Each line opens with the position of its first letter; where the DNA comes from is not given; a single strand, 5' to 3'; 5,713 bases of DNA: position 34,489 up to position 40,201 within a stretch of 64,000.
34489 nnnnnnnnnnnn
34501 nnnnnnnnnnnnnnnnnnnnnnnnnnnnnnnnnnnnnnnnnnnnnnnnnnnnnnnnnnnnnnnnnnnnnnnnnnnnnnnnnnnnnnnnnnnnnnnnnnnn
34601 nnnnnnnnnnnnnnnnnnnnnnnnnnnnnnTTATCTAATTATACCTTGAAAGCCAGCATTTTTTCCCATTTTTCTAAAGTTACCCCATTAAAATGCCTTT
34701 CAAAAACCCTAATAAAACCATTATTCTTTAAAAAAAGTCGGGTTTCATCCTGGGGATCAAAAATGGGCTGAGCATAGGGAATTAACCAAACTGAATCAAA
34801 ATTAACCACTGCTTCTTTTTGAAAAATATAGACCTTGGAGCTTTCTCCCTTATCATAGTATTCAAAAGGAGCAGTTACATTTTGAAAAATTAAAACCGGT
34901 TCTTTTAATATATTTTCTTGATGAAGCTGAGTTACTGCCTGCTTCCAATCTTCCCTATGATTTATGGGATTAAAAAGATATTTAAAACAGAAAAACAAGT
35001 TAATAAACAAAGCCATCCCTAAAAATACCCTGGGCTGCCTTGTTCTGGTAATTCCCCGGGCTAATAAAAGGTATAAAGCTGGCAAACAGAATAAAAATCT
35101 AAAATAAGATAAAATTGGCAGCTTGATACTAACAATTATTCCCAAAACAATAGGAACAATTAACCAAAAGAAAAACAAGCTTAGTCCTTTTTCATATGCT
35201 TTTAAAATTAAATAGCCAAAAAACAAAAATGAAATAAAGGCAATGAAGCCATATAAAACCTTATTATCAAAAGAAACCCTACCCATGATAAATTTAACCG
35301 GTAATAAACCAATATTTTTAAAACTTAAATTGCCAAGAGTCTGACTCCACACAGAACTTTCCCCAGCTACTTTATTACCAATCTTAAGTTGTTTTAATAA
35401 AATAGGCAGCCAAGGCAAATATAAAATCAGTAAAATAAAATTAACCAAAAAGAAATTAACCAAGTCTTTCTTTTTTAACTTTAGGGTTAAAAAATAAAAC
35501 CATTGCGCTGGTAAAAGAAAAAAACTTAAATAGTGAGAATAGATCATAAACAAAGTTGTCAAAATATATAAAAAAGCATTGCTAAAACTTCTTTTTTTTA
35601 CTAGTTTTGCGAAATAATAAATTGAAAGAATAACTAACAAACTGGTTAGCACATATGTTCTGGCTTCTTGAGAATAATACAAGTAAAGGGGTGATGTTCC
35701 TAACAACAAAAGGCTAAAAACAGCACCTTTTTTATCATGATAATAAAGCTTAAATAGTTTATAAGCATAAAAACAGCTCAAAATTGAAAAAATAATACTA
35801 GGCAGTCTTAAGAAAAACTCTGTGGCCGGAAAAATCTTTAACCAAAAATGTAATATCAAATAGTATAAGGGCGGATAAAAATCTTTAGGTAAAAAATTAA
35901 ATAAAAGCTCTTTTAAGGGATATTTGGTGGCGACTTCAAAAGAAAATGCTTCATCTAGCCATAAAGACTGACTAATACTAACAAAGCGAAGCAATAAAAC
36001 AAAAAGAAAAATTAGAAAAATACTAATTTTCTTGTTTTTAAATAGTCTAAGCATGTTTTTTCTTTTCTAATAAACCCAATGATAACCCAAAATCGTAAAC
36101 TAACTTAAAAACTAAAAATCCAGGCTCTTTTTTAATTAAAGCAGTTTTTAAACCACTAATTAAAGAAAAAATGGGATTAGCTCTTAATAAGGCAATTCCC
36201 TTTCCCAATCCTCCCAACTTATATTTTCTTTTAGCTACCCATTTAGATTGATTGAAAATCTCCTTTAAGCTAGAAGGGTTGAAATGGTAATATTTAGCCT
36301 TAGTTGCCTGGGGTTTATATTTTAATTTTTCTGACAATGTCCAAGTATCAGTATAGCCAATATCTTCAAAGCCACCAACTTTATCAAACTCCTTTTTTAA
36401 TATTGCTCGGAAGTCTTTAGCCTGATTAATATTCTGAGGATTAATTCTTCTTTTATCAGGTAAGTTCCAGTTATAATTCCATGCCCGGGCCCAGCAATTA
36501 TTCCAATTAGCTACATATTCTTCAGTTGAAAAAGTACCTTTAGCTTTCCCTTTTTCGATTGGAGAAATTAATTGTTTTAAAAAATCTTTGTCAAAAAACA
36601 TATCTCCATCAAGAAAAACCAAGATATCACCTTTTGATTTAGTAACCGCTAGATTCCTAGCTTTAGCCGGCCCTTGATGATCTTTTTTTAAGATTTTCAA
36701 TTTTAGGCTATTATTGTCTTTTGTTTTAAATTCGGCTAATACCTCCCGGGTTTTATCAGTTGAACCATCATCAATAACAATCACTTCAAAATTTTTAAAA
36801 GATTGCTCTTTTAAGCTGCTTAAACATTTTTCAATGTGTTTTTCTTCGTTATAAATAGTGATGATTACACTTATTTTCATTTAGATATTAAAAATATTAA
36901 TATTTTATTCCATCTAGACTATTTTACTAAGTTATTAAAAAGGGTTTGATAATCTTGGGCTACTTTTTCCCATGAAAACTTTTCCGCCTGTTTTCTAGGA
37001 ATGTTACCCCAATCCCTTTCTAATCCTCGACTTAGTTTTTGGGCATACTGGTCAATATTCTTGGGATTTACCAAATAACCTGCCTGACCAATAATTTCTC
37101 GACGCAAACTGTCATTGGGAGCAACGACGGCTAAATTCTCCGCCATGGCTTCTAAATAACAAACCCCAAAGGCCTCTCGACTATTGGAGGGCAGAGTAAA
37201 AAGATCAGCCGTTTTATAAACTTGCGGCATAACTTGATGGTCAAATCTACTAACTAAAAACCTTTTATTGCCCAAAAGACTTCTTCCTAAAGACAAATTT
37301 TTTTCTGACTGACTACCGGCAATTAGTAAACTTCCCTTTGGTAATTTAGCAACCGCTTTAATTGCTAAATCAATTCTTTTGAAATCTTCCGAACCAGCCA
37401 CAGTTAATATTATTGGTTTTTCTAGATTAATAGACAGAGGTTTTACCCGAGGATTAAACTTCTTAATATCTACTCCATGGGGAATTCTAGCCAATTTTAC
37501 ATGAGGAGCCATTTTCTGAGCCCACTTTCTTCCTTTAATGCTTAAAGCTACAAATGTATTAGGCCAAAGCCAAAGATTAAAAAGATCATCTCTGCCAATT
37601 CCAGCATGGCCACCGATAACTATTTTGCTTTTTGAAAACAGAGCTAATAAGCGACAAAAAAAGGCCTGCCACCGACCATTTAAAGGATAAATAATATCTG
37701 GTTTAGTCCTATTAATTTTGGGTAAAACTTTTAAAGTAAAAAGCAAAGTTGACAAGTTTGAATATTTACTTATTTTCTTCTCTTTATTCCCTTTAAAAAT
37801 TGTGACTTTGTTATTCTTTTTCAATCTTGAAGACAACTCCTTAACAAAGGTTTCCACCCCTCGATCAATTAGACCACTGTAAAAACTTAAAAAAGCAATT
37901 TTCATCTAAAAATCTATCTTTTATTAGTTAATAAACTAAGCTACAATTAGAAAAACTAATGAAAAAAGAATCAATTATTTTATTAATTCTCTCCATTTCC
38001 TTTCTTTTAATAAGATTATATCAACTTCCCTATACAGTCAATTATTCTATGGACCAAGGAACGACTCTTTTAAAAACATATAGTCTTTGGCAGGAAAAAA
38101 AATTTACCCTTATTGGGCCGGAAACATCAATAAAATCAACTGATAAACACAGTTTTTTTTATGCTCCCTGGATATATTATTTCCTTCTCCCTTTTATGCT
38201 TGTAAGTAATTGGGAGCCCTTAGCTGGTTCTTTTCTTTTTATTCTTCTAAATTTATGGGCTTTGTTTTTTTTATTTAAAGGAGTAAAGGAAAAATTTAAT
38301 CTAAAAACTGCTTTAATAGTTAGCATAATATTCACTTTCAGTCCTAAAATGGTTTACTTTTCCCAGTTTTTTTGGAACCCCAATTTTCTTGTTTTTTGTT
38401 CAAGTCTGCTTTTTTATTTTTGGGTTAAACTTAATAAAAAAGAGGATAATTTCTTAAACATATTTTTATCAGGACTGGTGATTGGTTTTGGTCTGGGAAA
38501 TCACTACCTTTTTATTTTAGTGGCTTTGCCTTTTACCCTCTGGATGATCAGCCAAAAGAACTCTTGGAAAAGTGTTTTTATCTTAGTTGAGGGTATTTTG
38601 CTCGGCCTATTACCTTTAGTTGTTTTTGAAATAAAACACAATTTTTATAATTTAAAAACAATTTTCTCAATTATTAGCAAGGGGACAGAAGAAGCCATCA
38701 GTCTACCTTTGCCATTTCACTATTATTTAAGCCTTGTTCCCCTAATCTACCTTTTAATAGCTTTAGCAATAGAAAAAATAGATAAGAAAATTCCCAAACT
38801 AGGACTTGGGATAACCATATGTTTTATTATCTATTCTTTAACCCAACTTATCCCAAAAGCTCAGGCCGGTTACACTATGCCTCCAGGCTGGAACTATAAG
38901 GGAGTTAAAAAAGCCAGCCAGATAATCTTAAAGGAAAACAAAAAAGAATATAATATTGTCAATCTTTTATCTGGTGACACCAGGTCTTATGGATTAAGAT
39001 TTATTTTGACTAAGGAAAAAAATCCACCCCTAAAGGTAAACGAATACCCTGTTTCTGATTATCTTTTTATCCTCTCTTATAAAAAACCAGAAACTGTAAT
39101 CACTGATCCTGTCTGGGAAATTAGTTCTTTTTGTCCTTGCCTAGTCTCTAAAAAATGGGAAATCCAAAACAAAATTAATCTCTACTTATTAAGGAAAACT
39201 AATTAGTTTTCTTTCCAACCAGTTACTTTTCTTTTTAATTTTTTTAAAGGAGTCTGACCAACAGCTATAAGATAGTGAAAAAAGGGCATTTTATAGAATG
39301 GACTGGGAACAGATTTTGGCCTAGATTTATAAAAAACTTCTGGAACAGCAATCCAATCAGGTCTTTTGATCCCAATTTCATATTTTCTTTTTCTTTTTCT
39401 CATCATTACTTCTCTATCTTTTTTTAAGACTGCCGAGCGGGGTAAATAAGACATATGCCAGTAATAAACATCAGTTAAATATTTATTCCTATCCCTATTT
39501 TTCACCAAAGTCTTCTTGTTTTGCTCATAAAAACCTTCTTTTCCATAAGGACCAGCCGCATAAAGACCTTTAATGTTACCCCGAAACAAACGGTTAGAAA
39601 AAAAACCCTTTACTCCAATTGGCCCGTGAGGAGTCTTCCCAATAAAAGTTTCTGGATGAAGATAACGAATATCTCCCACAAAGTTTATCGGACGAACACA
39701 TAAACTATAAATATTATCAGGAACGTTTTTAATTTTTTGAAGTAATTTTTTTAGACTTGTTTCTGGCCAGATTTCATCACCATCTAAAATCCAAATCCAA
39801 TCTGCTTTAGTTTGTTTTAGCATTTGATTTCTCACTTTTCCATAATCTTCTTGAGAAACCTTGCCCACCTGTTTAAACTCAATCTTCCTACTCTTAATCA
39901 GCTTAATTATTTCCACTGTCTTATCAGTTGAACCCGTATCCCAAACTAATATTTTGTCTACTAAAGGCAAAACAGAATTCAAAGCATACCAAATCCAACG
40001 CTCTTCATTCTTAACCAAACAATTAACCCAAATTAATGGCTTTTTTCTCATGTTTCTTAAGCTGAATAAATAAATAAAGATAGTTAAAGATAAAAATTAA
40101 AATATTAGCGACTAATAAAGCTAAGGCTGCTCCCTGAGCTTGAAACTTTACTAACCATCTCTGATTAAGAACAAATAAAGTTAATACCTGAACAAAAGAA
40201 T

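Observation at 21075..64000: A glycan-assembly super-locus of more than 43 kb with an unusual density of GT-C membrane glycosyltransferases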

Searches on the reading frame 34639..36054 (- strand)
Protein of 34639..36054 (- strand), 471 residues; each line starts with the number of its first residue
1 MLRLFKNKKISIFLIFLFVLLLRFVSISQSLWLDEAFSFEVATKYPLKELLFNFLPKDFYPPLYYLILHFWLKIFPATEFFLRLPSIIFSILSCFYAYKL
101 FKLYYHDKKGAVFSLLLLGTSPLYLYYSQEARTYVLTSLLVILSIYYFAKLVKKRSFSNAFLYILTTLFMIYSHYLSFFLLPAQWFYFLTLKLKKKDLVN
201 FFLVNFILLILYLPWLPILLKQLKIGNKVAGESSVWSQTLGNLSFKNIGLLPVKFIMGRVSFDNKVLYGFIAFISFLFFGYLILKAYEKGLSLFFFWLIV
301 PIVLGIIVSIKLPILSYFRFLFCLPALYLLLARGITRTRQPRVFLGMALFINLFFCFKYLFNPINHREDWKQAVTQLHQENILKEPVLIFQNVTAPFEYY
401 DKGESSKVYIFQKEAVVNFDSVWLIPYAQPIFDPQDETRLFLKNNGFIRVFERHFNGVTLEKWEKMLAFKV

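Call 5: search_protein_families(library=pfam, proteins=[window:34639-36054:-], max_evalue=0.01)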
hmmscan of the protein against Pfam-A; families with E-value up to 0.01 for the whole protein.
window:34639-36054:- (471 aa): 1 family
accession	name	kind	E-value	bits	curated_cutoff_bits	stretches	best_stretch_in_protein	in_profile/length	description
PF13231.12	PMT_2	-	5.3e-15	56.4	26.1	1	61-216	3-158/160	Dolichyl-phosphate-mannose-protein mannosyltransferase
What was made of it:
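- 34639..36054 (-): GT-C number 2, PMT_2 family, 471 aa, LWLDEAF motif. PMT_2 E 5e-15 (call 5).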

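Call 14: search_protein_families(library=ncbifam, proteins=[window:34639-36054:-], max_evalue=1)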
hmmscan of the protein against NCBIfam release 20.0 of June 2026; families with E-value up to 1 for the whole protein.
window:34639-36054:- (471 aa): 1 family
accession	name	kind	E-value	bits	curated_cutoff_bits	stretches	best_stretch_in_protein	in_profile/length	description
NF052499.1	MnslTaseMT1671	equivalog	1.1e-11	44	900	1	28-180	46-197/523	mannosyltransferase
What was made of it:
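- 34639..36054 (-): NCBIfam mannosyltransferase MT1671-like, E 1e-11 (call 14).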

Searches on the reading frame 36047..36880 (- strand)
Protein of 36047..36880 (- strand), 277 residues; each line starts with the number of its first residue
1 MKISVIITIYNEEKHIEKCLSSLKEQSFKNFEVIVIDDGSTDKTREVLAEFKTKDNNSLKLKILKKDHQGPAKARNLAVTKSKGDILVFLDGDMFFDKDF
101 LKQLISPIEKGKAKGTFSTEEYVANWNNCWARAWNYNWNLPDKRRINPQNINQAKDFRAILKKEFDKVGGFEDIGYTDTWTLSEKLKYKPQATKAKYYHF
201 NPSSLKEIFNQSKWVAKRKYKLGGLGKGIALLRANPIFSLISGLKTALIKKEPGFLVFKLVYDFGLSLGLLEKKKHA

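Call 5: search_protein_families(library=pfam, proteins=[window:36047-36880:-], max_evalue=0.01)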
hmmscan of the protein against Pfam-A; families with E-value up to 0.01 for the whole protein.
window:36047-36880:- (277 aa): 4 families
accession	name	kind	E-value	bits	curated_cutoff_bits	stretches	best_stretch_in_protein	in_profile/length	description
PF00535.33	Glycos_transf_2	-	1.2e-34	120.1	23.3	1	4-166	1-165/168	Glycosyl transferase family 2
PF10111.15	Glyco_tranf_2_2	-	1.5e-15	57.9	27.3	1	4-107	1-105/276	Glycosyltransferase like family 2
PF13641.12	Glyco_tranf_2_3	-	1.6e-10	41.8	27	1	3-131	3-133/230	Glycosyltransferase like family 2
PF13704.12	Glyco_tranf_2_4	-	2.8e-05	25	27.5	1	11-100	2-88/98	Glycosyl transferase family 2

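Call 46: search_protein_families(library=ncbifam, proteins=[window:36047-36880:-], max_evalue=0.01)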
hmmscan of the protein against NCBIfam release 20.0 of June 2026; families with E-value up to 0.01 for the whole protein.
window:36047-36880:- (277 aa): 31 families (the best 25 are shown)
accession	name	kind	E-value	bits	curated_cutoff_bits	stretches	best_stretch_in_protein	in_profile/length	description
NF041875.1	EPS_EpsD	equivalog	2e-24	86.6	370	1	3-106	1-102/325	exopolysaccharide biosynthesis glycosyltransferase EpsD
NF047683.1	TeichurnBiosyTuaG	equivalog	1.2e-23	84.1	400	1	2-125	7-128/252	teichuronic acid biosynthesis protein TuaG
TIGR04283.1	glyco_like_mftF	equivalog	5.5e-22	78.4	182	1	3-190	1-173/221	TIGR04283 family arsenosugar biosynthesis glycosyltransferase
TIGR03937.1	PgaC_IcaA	equivalog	7.2e-22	77.9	422.3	1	2-114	46-156/407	poly-beta-1,6-N-acetyl-D-glucosamine synthase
NF007482.0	PRK10073.1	equivalog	2.1e-21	76.3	423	1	2-106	7-108/334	glycosyltransferase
NF038302.1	EPS_HpsE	equivalog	1.5e-19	70.1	300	1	1-118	1-121/307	hormogonium polysaccharide biosynthesis glycosyltransferase HpsE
NF050050.1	ProtGlycPglI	equivalog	3.9e-18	65.9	500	1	2-112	3-112/306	GalNAc(5)-diNAcBac-PP-undecaprenol beta-1,3-glucosyltransferase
NF038299.1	EPS_HpsN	equivalog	1.3e-16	60.5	425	1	2-104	2-102/317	hormogonium polysaccharide biosynthesis glycosyltransferase HpsN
TIGR03111.1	glyc2_xrt_Gpos1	hypoth_equivalog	8.9e-16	57.7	363.95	1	2-111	50-159/439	TIGR03111 family XrtG-associated glycosyltransferase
TIGR03965.1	mycofact_glyco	equivalog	5.9e-14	51.8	280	1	2-109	75-180/467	mycofactocin biosynthesis glycosyltransferase MftF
NF053739.1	GlytfEpsEBac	equivalog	9e-14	51.1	450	1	2-95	2-94/265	glycosyltransferase EpsE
NF041394.1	GtaseAglG_Halo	equivalog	2.2e-13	50.2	440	1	1-113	1-112/304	glucosyl-dolichyl phosphate glucuronosyltransferase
NF047588.1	GlcsyltransPgfSStrep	equivalog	3.2e-13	49.6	500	1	1-111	1-113/308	glycosyltransferase PgfS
TIGR04242.1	nodulat_NodC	equivalog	3.4e-12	46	550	1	3-111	50-159/395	chitooligosaccharide synthase NodC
NF010496.0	PRK13915.1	equivalog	3.5e-11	42.8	262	1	2-108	32-142/307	glucosyl-3-phosphoglycerate synthase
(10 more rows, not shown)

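Call 70: search_solved_structures(query=window:36047-36880:-, max_evalue=0.001)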
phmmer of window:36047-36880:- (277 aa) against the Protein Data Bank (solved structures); distinct sequences matched with E-value up to 0.001: 38.
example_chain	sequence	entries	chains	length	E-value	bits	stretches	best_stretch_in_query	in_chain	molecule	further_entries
5hea_A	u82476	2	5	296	2e-20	76.5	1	3-106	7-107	Putative glycosyltransferase (GalT1)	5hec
5tze_C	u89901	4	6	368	2.4e-18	69.7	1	1-108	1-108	Glycosyl transferase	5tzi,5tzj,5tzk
2z87_A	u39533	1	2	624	3e-18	69.3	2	3-171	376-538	Chondroitin synthase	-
2z86_A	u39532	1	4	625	3e-18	69.3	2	3-171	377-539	Chondroitin synthase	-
5tz8_A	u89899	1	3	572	4.7e-18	68.7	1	1-108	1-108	Glycosyl transferase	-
3l7j_A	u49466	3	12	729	2.3e-12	50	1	2-93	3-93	Teichoic acid biosynthesis protein F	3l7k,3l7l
3l7i_A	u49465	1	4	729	2.3e-12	50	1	2-93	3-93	Teichoic acid biosynthesis protein F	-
3l7m_A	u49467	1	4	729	2.4e-12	50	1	2-93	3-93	Teichoic acid biosynthesis protein F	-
6p61_A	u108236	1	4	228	3.9e-12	49.3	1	3-103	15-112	Glycosyltransferase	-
3bcv_A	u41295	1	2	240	1.5e-11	47.4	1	2-112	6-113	Putative glycosyltransferase protein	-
8vh7_A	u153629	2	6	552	2.1e-11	46.9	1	3-100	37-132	Heparosan synthase B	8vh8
8viw_A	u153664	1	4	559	2.1e-11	46.9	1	3-100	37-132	Heparosan synthase B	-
22ao_A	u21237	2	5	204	1e-09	41.3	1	3-114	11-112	GmaR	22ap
5mlz_A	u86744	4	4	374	3e-09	39.8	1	1-112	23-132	Dolichol monophosphate mannose synthase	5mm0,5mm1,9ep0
9hwj_A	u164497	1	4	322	1.9e-08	37.2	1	2-112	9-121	Undecaprenyl-phosphate 4-deoxy-4-formamido-L-arabinose transferase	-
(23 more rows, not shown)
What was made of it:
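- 36047..37905 (-): Soluble GT2 (36047-36880; its end overlaps the start of GT-C 2 by 8 nt) and GT4 (36919-37905). Weak similarity to PgfS, ArnC and DPMS among many generic GT2 hits (calls 46, 70).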

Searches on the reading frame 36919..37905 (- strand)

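Call 5: search_protein_families(library=pfam, proteins=[window:36919-37905:-], max_evalue=0.01)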
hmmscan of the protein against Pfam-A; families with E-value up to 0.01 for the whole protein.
window:36919-37905:- (328 aa): 4 families
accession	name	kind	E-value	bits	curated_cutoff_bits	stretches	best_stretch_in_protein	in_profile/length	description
PF00534.26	Glycos_transf_1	-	1.2e-21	77.4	26.4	1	156-298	8-159/172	Glycosyl transferases group 1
PF13692.12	Glyco_trans_1_4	-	3.7e-18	66.6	27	1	164-295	2-140/142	Glycosyl transferases group 1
PF13439.12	Glyco_transf_4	-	5.8e-05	23.6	28.5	1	16-148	3-169/170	Glycosyltransferase Family 4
PF20706.3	GT4-conflict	-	0.00062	19.3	26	1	133-266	169-314/385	Family 4 Glycosyltransferase in conflict systems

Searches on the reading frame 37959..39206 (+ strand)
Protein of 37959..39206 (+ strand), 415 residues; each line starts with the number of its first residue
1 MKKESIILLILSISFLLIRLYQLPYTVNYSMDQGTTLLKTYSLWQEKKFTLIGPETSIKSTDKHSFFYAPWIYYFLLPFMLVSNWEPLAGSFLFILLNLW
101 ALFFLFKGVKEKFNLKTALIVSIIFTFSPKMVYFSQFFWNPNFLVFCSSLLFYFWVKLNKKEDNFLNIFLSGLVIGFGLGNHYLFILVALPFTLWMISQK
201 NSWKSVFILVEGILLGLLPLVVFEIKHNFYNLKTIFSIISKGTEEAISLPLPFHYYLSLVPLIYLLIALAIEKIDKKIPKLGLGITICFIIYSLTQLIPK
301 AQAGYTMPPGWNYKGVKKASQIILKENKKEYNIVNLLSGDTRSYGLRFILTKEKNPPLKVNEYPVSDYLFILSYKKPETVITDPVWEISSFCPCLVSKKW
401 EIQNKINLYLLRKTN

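Call 5: search_protein_families(library=pfam, proteins=[window:37959-39206:+], max_evalue=0.01)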
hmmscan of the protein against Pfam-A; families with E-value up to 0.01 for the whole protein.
window:37959-39206:+ (415 aa): 3 families
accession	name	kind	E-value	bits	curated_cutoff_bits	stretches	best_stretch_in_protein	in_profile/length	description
PF13231.12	PMT_2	-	1.3e-10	42.2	26.1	1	70-221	4-155/160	Dolichyl-phosphate-mannose-protein mannosyltransferase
PF09594.16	GT87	-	0.00062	20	25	1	66-268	1-199/237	Glycosyltransferase family 87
PF11028.14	TMEM260-like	-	0.00074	19.8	24.2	1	110-203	81-176/179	Protein O-mannosyl-transferase TMEM260-like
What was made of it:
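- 37959..39206 (+): GT-C number 3, PMT_2/GT87-like, 415 aa. A single-gene indel relative to UBA1400. PMT_2 E 1.3e-10 (call 5).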

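Call 14: search_protein_families(library=ncbifam, proteins=[window:37959-39206:+], max_evalue=1)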
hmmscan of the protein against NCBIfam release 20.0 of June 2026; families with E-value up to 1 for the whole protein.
window:37959-39206:+ (415 aa): 3 families
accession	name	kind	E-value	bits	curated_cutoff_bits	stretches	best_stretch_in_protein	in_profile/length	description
NF047440.1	LA3751_2_3_fam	subfamily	3.8e-09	35.9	200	2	6-219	2-235/460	LA_3751/LA_3752 family putative glycosyltransferase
TIGR03663.1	TIGR03663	subfamily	1.5e-06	27.5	126.25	1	103-198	88-181/435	flippase activity-associated protein Agl23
TIGR02467.1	CbiE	equivalog_domain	0.13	11.7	92.9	1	313-354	50-90/204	precorrin-6y C5,15-methyltransferase (decarboxylating) subunit CbiE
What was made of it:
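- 37959..39206 (+): NCBIfam LA_3751/LA_3752 family, E 4e-9 (call 14).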

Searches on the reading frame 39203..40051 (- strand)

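Call 5: search_protein_families(library=pfam, proteins=[window:39203-40051:-], max_evalue=0.01)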
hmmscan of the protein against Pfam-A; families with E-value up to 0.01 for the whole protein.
window:39203-40051:- (282 aa): 4 families
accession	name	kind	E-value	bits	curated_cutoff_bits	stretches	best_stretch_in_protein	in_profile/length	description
PF00535.33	Glycos_transf_2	-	1e-16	61.8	23.3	1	13-134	6-130/168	Glycosyl transferase family 2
PF10111.15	Glyco_tranf_2_2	-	4.9e-06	26.7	27.3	1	33-122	31-123/276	Glycosyltransferase like family 2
PF13704.12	Glyco_tranf_2_4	-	1.9e-05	25.5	27.5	1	15-94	2-83/98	Glycosyl transferase family 2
PF13641.12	Glyco_tranf_2_3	-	0.00026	21.5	27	1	66-106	66-110/230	Glycosyltransferase like family 2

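Call 46: search_protein_families(library=ncbifam, proteins=[window:39203-40051:-], max_evalue=0.01)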
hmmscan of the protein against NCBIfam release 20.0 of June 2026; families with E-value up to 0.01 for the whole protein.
window:39203-40051:- (282 aa): 7 families
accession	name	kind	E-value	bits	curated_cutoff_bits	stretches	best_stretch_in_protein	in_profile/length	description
TIGR04195.1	S_glycosyl_SunS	equivalog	1.1e-10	41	350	1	4-103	56-151/421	SunS family peptide S-glycosyltransferase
NF047683.1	TeichurnBiosyTuaG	equivalog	5.8e-06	26.1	400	1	3-108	4-112/252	teichuronic acid biosynthesis protein TuaG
TIGR04283.1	glyco_like_mftF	equivalog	2.1e-05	24.3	182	1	15-108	9-98/221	TIGR04283 family arsenosugar biosynthesis glycosyltransferase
NF050050.1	ProtGlycPglI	equivalog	0.00018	21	500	1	33-119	33-120/306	GalNAc(5)-diNAcBac-PP-undecaprenol beta-1,3-glucosyltransferase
TIGR04440.1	glyco_TIGR04440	domain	0.00021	21.1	70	1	17-118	16-117/215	TIGR00180 family glycosyltransferase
TIGR03937.1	PgaC_IcaA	equivalog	0.0003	19.9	422.3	1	24-111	68-154/407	poly-beta-1,6-N-acetyl-D-glucosamine synthase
NF010496.0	PRK13915.1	equivalog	0.0096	15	262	0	25-98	58-132/307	glucosyl-3-phosphoglycerate synthase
